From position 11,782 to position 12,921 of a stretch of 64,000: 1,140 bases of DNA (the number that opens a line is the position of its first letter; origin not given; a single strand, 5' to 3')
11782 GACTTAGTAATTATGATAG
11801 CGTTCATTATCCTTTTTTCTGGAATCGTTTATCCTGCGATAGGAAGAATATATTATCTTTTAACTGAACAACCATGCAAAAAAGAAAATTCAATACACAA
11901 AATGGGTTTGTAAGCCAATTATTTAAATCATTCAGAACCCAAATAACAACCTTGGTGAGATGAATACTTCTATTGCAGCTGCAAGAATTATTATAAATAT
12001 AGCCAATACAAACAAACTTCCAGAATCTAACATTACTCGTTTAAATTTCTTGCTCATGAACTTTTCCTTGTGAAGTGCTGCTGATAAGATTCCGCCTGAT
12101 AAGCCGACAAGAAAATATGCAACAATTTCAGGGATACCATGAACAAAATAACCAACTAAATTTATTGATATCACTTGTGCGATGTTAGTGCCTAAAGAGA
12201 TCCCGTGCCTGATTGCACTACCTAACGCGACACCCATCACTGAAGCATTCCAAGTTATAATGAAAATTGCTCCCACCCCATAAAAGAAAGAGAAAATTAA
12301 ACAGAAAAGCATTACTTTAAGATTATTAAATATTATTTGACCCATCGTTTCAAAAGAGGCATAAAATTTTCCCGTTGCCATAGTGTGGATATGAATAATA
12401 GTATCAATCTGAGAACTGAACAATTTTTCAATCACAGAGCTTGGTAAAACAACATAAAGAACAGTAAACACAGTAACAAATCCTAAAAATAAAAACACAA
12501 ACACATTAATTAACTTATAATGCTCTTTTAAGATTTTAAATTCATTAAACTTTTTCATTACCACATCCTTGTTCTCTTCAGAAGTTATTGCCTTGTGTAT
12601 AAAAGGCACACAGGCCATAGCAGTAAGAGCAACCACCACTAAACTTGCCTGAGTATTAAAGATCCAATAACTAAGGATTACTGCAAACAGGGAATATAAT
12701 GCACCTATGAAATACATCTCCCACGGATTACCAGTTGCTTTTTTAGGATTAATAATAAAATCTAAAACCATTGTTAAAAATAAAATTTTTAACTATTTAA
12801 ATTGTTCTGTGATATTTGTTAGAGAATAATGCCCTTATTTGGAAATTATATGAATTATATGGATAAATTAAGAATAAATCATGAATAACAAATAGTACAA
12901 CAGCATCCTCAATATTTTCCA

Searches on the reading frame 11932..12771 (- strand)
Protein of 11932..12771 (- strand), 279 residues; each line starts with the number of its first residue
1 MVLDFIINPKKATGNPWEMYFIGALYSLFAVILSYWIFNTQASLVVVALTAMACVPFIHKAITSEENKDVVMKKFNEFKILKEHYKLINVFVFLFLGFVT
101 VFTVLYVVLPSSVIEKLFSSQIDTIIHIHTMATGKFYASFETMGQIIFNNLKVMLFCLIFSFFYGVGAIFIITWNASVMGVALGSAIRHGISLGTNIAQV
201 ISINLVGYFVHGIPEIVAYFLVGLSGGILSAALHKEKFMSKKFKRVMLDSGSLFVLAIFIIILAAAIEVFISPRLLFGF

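Call 105: search_protein_families(library=pfam, proteins=[window:11932-12771:-], max_evalue=0.01)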
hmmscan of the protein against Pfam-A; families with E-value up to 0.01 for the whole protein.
window:11932-12771:- (279 aa): 1 family
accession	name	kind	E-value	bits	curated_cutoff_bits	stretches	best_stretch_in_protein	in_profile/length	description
PF01944.22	SpoIIM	-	2.4e-14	54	26.9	1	92-273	3-163/163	Stage II sporulation protein M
